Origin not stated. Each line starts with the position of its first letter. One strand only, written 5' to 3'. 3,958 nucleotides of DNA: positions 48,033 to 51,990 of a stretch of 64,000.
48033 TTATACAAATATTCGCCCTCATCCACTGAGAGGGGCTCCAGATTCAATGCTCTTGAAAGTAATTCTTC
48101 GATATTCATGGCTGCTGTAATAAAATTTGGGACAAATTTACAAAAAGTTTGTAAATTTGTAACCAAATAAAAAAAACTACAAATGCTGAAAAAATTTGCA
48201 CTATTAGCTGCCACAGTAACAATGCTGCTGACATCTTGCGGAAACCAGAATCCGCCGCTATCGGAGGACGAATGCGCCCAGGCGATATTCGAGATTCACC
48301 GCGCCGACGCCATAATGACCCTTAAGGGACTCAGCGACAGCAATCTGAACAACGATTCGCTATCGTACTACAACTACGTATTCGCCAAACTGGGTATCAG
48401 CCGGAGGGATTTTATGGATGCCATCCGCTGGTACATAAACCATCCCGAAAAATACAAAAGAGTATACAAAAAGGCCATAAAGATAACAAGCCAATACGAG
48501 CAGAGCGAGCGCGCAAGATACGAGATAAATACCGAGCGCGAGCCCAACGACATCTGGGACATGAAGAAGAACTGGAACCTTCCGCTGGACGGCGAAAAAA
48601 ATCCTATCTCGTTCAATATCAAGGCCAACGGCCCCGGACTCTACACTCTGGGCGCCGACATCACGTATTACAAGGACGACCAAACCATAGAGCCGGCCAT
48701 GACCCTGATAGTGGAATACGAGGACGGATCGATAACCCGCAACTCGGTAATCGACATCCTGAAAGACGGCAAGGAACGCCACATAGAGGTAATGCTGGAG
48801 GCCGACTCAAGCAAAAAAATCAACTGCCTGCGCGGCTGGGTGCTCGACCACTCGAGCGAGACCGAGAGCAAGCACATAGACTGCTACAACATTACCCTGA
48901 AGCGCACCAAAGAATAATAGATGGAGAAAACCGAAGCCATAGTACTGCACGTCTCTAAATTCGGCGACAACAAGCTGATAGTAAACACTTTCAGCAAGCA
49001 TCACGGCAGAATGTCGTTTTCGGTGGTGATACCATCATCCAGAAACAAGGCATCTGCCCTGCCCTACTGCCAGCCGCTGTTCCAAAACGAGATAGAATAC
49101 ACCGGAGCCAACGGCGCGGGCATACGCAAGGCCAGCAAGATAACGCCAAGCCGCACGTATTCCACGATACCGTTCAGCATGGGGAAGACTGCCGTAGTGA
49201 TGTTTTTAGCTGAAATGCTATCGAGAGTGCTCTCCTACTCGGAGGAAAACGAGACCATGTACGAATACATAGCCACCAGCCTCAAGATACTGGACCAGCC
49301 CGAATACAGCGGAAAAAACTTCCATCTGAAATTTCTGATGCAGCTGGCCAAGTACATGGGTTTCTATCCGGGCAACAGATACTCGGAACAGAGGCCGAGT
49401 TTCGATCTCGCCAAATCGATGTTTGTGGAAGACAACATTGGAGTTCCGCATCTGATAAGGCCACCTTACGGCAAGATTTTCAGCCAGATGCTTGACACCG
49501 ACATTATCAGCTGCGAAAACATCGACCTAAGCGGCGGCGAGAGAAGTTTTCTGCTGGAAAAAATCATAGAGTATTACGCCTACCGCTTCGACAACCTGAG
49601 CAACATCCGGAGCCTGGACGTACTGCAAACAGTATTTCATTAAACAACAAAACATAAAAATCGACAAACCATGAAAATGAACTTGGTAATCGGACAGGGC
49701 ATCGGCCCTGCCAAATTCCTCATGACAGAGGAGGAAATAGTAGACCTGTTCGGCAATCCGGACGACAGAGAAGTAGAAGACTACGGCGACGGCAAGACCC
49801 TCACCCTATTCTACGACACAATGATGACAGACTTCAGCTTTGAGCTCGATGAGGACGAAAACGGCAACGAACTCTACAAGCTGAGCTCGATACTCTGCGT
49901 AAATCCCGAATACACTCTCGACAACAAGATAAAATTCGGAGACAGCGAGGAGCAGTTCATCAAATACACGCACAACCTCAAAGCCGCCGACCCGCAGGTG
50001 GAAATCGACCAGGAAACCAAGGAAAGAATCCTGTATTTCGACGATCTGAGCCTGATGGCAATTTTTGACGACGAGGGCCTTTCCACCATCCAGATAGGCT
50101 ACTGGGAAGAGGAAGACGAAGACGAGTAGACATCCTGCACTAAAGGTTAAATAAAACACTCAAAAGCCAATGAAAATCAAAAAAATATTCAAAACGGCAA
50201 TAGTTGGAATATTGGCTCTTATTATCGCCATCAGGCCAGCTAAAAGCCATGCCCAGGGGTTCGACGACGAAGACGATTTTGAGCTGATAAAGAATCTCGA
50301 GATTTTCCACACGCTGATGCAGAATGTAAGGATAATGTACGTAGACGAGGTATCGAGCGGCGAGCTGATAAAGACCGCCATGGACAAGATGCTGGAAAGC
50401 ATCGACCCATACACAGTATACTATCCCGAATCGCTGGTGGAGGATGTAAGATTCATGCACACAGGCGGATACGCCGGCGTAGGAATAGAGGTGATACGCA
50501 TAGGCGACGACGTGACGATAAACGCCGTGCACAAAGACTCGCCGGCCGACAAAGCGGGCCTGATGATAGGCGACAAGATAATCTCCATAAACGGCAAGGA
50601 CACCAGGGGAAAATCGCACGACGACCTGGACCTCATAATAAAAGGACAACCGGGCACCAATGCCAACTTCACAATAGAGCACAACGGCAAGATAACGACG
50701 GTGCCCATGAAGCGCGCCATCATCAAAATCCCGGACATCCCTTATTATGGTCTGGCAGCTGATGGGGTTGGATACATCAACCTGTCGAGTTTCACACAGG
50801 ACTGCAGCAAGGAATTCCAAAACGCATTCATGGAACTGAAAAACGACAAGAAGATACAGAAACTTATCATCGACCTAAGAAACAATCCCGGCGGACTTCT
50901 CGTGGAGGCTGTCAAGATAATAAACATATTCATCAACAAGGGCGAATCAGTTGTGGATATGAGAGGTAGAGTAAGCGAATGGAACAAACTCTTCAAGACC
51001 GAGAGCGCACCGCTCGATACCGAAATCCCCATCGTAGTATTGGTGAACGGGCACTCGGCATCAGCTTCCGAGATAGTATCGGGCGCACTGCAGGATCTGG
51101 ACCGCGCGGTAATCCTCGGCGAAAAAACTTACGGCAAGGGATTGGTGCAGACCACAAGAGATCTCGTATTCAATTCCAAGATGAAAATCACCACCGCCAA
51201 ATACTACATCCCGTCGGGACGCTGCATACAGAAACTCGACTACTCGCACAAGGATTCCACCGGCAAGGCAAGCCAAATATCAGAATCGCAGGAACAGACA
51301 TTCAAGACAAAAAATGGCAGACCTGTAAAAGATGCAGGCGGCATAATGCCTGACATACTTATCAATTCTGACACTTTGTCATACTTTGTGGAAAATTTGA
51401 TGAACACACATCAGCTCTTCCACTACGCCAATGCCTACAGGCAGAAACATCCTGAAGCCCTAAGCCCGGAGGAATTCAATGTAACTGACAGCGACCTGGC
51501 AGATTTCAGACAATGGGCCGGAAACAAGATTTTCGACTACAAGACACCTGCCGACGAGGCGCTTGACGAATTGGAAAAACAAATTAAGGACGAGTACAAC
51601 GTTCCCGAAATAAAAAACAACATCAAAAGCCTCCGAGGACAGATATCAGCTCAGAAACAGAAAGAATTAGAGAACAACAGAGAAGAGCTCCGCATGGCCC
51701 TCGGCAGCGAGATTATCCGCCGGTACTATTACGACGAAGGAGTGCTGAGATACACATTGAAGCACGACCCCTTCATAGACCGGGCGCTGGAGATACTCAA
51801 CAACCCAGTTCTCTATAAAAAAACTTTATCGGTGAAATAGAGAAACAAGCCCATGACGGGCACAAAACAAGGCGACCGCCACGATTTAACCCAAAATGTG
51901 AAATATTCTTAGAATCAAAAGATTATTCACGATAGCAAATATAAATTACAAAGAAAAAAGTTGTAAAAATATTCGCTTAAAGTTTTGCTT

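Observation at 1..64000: Hyper-abundant word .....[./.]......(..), palindromic core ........, about one copy per kb in genes and spacers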

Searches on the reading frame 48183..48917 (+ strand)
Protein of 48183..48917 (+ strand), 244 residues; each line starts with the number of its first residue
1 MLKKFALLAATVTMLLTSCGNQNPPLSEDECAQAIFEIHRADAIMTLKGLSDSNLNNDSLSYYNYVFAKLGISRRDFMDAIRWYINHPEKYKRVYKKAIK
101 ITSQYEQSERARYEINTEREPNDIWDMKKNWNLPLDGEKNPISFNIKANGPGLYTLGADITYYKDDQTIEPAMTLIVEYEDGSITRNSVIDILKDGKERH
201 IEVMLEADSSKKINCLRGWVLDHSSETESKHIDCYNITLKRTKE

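Call 24: search_protein_families(library=pfam, proteins=[window:48183-48917:+])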
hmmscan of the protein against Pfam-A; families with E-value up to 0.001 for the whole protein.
window:48183-48917:+ (244 aa): 1 family
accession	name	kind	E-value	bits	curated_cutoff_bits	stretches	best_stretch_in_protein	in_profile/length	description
PF14129.11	DUF4296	-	1.5e-12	48.4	27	1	26-103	5-82/87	Domain of unknown function (DUF4296)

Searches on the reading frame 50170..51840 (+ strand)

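Call 24: search_protein_families(library=pfam, proteins=[window:50170-51840:+])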
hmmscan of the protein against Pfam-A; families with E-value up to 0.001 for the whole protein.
window:50170-51840:+ (556 aa): 4 families
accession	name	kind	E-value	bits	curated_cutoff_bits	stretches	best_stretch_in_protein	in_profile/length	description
PF03572.23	Peptidase_S41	-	1.9e-48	164.6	24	1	200-355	2-156/165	Peptidase family S41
PF13180.12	PDZ_2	-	4.5e-12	46.5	27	1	104-178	3-76/80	PDZ domain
PF17820.7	PDZ_6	-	2.7e-11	43.5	27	1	117-169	2-52/54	PDZ domain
PF00595.29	PDZ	-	2.7e-10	40.9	23.2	1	97-162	6-74/81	PDZ domain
